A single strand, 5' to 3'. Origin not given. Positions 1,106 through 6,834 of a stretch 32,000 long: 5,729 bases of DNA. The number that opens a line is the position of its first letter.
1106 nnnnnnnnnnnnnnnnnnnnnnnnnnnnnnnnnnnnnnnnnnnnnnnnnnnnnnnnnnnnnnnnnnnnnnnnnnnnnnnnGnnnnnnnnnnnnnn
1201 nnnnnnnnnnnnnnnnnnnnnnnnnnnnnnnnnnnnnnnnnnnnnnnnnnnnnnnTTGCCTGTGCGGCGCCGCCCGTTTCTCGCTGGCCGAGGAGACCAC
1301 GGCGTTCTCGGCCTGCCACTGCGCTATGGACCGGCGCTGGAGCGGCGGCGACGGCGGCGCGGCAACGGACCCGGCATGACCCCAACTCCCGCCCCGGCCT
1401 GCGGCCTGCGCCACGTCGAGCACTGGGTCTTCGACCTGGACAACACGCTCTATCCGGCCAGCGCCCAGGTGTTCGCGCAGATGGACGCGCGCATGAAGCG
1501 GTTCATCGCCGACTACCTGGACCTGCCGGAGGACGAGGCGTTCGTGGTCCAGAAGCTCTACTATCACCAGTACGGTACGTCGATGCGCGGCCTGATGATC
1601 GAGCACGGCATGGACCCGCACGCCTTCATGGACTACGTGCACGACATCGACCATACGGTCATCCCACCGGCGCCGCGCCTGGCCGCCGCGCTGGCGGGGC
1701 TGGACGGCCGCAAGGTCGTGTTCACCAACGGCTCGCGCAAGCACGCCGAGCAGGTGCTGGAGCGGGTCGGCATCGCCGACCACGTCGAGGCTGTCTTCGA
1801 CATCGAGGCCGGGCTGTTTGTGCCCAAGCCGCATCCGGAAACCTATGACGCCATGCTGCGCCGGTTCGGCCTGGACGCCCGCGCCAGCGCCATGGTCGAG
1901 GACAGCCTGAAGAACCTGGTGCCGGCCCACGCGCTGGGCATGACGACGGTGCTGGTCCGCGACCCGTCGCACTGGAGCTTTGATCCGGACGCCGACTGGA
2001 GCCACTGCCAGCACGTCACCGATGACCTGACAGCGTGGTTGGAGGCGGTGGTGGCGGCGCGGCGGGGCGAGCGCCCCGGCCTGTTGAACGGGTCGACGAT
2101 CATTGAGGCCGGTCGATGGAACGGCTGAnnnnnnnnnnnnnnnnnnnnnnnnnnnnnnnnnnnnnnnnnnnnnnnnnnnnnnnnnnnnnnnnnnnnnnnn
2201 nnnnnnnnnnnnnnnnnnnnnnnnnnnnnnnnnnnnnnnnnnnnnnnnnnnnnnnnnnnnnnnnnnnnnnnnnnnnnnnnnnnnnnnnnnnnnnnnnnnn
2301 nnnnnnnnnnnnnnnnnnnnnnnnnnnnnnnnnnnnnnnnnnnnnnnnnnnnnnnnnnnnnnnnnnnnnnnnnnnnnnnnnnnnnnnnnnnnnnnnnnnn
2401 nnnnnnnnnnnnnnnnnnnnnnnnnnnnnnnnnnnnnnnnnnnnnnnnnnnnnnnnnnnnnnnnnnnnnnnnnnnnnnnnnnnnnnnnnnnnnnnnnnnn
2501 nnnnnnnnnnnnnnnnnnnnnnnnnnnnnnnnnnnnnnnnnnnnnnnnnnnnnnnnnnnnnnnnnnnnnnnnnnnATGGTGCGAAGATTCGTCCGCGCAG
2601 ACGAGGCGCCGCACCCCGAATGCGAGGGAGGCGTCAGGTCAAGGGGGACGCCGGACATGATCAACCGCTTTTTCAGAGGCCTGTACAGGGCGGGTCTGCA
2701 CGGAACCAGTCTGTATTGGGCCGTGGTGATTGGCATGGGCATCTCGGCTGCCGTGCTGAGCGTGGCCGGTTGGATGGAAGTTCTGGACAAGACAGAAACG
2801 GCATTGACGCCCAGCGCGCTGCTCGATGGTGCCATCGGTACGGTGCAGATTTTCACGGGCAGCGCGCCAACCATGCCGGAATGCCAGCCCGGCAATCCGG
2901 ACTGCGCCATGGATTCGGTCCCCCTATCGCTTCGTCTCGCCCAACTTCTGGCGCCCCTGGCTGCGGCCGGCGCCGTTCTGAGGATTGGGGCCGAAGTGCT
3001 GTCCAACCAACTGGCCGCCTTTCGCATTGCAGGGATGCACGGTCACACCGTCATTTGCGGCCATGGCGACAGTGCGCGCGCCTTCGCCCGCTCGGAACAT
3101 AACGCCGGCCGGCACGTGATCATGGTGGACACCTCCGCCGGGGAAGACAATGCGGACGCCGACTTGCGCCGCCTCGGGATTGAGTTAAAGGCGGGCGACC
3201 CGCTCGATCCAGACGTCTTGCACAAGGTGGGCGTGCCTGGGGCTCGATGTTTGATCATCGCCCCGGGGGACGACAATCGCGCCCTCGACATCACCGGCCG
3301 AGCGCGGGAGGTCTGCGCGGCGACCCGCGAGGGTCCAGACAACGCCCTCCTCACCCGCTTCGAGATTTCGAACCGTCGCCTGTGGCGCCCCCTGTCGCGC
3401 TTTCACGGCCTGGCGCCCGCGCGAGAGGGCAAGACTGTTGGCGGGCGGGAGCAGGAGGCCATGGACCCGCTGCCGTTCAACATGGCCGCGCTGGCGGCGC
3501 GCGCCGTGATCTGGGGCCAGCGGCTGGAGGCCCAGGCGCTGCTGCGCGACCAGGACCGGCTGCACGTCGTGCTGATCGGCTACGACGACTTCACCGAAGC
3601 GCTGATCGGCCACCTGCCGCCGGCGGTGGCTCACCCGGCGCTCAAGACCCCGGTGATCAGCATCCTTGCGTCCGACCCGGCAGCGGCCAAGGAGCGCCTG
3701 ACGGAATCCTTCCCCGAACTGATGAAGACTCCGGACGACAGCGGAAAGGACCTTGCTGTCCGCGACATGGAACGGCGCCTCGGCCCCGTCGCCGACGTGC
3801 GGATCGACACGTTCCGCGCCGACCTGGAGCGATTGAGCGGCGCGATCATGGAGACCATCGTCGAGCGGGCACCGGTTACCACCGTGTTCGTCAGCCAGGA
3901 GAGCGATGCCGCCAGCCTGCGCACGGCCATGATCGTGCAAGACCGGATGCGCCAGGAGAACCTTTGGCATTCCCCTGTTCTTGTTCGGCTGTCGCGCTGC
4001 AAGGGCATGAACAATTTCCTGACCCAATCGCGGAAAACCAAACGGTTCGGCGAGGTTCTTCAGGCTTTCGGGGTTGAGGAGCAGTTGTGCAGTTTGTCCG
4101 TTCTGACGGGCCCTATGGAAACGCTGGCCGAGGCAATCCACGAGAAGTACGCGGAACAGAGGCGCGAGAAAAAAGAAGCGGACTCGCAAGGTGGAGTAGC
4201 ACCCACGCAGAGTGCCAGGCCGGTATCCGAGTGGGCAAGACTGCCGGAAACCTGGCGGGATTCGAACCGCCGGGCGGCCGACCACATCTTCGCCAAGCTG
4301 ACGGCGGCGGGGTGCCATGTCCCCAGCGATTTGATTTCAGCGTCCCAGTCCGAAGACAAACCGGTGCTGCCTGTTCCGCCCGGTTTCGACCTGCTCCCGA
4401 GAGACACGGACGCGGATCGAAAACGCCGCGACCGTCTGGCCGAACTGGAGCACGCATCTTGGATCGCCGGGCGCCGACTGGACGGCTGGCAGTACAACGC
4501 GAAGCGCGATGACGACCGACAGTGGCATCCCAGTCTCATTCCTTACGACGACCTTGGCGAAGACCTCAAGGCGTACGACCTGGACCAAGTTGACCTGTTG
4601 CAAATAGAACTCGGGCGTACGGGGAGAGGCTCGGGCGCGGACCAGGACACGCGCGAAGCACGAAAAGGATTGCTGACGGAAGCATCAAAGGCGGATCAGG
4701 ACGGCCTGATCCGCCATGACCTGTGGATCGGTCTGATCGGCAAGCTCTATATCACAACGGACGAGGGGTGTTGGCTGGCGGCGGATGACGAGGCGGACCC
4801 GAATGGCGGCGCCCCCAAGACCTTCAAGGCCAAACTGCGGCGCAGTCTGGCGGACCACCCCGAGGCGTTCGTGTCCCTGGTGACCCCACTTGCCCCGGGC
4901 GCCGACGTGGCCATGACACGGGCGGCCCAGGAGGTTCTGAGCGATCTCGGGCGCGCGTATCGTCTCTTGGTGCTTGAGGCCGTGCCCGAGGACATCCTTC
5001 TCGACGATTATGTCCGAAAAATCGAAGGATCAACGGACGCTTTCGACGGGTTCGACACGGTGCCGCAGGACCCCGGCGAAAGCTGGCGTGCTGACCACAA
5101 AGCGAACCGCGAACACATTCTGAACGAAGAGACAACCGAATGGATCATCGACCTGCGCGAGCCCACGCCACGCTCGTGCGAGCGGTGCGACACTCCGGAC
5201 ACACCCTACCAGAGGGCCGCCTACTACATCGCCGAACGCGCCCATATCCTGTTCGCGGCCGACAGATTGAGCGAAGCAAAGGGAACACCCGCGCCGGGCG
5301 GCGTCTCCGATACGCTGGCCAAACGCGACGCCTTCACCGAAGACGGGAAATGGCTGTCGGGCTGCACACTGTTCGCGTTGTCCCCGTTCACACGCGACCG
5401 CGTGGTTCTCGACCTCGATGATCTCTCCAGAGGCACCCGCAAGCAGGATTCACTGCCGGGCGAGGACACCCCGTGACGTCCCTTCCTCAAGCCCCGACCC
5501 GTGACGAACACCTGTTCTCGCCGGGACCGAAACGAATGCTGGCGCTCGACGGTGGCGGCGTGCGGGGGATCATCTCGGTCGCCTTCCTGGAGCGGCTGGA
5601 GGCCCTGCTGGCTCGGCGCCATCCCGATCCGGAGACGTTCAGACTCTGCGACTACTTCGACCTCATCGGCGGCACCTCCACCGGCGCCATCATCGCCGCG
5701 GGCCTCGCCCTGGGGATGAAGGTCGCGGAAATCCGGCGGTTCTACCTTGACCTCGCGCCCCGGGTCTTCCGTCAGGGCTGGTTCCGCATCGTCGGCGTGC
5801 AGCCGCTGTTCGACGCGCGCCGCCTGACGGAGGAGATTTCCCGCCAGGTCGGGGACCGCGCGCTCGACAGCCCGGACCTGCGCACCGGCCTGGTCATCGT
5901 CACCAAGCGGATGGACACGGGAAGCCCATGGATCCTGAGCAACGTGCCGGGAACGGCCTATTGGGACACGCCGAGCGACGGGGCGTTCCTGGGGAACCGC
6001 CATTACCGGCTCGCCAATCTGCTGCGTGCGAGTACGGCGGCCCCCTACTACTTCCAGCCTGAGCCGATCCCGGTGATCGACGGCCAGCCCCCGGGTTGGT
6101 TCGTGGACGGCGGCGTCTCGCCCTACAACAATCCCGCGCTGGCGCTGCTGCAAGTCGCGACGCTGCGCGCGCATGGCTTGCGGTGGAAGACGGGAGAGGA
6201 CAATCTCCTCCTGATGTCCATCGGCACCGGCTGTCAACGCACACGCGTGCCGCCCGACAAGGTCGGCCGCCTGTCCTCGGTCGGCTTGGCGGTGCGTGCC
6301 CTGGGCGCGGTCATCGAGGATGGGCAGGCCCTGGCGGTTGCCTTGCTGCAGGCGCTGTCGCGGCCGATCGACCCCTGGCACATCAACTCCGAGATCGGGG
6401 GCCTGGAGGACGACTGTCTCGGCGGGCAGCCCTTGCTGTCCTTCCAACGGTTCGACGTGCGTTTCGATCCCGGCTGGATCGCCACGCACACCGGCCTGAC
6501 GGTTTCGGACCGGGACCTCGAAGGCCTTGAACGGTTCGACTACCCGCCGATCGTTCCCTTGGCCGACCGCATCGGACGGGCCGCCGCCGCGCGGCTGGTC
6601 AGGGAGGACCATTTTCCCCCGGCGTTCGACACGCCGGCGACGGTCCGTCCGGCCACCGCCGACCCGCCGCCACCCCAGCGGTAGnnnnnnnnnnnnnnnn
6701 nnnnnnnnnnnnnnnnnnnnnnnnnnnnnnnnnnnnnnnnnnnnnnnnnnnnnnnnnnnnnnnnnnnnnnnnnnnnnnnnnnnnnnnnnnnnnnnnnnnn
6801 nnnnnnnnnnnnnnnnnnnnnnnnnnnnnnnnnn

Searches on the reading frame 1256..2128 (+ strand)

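Call 5: search_protein_families(library=pfam, proteins=[window:1256-2128:+], max_evalue=0.001)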
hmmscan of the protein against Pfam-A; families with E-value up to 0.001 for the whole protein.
window:1256-2128:+ (290 aa): 4 families
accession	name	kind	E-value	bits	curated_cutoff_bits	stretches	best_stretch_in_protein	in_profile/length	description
PF00702.32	Hydrolase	-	1.1e-15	58.9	26.4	1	58-227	5-190/191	haloacid dehalogenase-like hydrolase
PF13419.12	HAD_2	-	6e-13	49.7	23.8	1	58-234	2-178/178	Haloacid dehalogenase-like hydrolase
PF13242.12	Hydrolase_like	-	1.1e-06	28.8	22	1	190-241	3-55/75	HAD-hyrolase-like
PF12710.13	HAD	-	4e-05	24.6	27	1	58-190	2-141/189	haloacid dehalogenase-like hydrolase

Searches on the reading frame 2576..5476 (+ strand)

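Call 5: search_protein_families(library=pfam, proteins=[window:2576-5476:+], max_evalue=0.001)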
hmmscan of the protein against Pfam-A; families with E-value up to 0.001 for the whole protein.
window:2576-5476:+ (966 aa): 2 families
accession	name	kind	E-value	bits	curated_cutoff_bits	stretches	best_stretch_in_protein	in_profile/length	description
PF02026.21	RyR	-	9.9e-15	55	27.4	1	617-672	20-75/91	RyR domain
PF02254.24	TrkA_N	-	4.6e-09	37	23.8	1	159-247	2-87/116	TrkA-N domain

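Call 33: search_protein_families(library=padloc, proteins=[window:2576-5476:+], max_evalue=0.001)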
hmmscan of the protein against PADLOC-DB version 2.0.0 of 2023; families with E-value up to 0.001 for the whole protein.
window:2576-5476:+ (966 aa): 0 families

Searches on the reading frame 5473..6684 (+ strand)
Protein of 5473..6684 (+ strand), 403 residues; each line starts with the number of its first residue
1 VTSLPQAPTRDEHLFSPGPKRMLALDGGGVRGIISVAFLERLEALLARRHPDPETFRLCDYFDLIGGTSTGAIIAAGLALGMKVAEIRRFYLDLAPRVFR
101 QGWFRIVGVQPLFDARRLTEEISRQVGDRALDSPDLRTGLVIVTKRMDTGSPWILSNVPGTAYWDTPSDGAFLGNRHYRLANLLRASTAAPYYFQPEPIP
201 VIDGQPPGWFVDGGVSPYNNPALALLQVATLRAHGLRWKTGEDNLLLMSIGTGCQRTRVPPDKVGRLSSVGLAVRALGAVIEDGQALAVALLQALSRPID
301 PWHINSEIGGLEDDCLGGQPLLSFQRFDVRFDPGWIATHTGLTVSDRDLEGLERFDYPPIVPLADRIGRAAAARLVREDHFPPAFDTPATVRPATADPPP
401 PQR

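Call 5: search_protein_families(library=pfam, proteins=[window:5473-6684:+], max_evalue=0.001)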
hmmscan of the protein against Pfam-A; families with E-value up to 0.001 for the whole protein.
window:5473-6684:+ (403 aa): 1 family
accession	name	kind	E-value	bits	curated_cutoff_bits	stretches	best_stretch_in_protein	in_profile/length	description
PF01734.28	Patatin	-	2.2e-29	103.5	27.7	1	23-225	1-190/191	Patatin-like phospholipase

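Call 33: search_protein_families(library=padloc, proteins=[window:5473-6684:+], max_evalue=0.001)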
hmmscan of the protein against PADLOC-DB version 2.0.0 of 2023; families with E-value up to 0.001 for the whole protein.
window:5473-6684:+ (403 aa): 3 families
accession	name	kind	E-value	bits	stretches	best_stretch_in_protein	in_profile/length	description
PDLC00758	Effector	-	2.9e-42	143.1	1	20-289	6-252/331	Phospholipase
PDLC00757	Effector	-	5.4e-35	119.3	1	19-295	9-262/331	Phospholipase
PDLC00755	Effector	-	5.6e-24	82.8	1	19-256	10-220/311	Phospholipase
